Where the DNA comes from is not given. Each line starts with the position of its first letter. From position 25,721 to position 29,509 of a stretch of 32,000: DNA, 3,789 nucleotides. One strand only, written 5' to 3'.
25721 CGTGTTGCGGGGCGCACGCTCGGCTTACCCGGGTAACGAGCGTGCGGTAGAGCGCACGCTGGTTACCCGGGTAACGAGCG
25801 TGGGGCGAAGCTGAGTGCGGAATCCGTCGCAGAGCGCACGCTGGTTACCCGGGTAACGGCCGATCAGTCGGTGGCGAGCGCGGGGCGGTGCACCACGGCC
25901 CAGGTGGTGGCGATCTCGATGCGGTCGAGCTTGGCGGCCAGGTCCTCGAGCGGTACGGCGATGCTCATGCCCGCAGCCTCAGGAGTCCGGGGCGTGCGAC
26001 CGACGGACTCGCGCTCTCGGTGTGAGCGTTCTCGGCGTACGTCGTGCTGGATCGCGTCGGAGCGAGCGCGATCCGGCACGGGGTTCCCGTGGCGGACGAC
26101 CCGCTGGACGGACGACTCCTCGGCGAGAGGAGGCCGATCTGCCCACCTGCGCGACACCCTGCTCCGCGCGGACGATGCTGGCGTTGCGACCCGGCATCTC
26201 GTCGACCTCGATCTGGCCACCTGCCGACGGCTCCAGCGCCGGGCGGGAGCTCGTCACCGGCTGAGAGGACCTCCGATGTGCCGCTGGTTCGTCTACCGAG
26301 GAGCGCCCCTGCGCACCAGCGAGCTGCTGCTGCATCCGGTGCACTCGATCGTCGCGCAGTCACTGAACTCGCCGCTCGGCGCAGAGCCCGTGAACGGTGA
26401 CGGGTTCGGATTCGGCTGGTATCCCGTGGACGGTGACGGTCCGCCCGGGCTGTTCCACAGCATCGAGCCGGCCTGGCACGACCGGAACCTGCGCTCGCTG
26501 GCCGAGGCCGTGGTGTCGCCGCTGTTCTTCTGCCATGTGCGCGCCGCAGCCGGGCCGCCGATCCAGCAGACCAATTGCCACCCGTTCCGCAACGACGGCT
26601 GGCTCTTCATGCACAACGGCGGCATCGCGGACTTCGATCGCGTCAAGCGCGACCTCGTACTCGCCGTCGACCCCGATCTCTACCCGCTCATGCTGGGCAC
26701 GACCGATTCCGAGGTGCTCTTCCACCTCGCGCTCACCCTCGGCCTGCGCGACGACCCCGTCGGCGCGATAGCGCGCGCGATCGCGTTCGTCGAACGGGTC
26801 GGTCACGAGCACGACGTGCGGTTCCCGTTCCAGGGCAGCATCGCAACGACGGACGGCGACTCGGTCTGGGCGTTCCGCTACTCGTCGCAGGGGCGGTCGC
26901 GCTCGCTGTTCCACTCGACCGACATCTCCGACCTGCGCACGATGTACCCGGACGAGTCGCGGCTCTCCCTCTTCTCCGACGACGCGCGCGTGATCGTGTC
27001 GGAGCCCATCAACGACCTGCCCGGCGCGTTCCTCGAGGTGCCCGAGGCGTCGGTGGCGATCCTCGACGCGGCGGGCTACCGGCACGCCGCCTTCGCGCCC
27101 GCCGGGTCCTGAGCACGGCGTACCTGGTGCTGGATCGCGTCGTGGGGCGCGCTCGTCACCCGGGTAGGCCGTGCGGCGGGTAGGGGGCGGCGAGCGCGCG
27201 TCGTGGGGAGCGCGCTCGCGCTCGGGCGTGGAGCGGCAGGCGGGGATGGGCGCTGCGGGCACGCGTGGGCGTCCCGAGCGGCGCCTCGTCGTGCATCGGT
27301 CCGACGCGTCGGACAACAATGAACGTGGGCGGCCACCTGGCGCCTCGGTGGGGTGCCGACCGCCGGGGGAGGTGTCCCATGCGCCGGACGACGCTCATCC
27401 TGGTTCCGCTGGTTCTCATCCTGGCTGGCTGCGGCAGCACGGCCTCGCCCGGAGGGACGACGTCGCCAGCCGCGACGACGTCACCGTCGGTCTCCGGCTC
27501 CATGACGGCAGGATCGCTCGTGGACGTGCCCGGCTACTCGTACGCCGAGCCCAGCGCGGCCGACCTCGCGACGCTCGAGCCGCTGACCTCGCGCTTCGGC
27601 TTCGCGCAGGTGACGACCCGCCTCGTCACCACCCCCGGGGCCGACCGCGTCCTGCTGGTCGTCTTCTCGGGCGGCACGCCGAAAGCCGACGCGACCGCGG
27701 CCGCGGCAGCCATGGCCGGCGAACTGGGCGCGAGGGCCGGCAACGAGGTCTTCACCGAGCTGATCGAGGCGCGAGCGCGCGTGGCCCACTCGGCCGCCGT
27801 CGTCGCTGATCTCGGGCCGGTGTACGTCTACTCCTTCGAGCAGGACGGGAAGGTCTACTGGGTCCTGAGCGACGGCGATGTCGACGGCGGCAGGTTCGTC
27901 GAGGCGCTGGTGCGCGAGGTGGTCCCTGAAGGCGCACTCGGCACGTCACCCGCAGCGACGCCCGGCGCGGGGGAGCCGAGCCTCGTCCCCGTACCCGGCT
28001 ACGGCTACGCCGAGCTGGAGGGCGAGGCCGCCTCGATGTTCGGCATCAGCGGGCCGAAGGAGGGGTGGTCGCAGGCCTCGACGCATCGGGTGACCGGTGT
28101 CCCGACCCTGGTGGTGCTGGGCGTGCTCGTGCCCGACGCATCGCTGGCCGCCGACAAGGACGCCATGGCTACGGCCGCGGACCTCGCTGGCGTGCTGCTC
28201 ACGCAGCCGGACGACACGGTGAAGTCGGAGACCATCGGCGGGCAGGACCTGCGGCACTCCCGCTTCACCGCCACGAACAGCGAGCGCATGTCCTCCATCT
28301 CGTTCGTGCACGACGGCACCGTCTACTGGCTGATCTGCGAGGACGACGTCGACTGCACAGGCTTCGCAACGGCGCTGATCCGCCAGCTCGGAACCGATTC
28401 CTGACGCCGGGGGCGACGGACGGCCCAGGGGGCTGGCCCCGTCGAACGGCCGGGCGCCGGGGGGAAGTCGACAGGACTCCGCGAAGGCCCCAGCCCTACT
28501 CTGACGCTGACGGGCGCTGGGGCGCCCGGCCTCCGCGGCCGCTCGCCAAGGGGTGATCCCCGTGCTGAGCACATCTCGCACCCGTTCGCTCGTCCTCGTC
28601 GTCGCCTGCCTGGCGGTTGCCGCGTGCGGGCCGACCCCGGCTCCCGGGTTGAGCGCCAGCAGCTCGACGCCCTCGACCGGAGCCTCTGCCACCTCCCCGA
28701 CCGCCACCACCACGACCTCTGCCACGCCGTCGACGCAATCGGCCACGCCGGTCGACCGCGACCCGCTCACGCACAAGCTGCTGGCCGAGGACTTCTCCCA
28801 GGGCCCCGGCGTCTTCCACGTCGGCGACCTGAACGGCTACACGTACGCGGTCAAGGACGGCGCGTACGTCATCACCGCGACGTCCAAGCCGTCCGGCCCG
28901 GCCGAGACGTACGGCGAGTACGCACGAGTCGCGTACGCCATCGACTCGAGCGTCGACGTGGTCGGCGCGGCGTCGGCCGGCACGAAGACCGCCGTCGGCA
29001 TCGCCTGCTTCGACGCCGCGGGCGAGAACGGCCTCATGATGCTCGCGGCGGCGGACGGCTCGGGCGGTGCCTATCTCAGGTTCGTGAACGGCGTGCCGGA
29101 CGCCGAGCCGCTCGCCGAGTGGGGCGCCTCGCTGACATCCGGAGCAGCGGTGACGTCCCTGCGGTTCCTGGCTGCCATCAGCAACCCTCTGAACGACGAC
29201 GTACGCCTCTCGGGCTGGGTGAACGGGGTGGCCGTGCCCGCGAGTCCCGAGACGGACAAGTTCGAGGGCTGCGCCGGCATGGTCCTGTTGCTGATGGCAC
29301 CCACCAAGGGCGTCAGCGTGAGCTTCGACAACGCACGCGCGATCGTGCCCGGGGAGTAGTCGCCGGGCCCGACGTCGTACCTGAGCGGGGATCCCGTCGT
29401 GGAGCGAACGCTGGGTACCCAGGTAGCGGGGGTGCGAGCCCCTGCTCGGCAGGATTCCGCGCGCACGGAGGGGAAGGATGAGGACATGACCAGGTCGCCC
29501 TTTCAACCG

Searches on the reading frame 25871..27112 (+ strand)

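Call 12: search_protein_families(library=pfam, proteins=[window:25871-27112:+], max_evalue=0.001)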
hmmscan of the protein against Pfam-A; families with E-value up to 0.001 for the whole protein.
window:25871-27112:+ (413 aa): 2 families
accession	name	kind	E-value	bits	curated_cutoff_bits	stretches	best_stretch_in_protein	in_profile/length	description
PF13230.11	GATase_4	-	1.7e-09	37.4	23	1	174-289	31-139/272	Glutamine amidotransferases class-II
PF13522.11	GATase_6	-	9.7e-08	32.5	27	1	219-294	13-82/130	Glutamine amidotransferase domain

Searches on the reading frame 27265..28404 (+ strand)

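Call 12: search_protein_families(library=pfam, proteins=[window:27265-28404:+], max_evalue=0.001)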
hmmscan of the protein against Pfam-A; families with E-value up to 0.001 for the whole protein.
window:27265-28404:+ (379 aa): 0 families

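Call 77: search_protein_families(library=pfam, proteins=[window:27265-28404:+], max_evalue=5)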
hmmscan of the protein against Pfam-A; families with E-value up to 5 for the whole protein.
window:27265-28404:+ (379 aa): 1 family
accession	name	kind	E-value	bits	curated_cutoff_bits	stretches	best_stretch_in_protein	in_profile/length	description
PF24381.1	DUF7537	-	0.044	13.7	31.7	1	42-87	2-48/258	Family of unknown function (DUF7537)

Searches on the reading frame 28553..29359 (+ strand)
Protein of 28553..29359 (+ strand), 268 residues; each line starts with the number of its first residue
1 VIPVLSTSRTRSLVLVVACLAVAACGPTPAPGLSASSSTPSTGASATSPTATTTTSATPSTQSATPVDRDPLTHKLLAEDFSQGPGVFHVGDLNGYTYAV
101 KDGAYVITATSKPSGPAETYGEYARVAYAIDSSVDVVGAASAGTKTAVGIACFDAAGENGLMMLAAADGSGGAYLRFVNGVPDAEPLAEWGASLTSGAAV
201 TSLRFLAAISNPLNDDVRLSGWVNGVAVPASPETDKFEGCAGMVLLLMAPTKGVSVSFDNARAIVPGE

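Call 12: search_protein_families(library=pfam, proteins=[window:28553-29359:+], max_evalue=0.001)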
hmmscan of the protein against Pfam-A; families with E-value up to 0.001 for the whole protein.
window:28553-29359:+ (268 aa): 0 families

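Call 77: search_protein_families(library=pfam, proteins=[window:28553-29359:+], max_evalue=5)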
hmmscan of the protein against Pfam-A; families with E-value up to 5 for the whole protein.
window:28553-29359:+ (268 aa): 1 family
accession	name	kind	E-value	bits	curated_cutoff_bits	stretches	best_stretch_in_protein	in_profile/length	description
PF21827.1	New_glue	-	0.027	14.6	31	1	14-63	6-53/94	New glue protein family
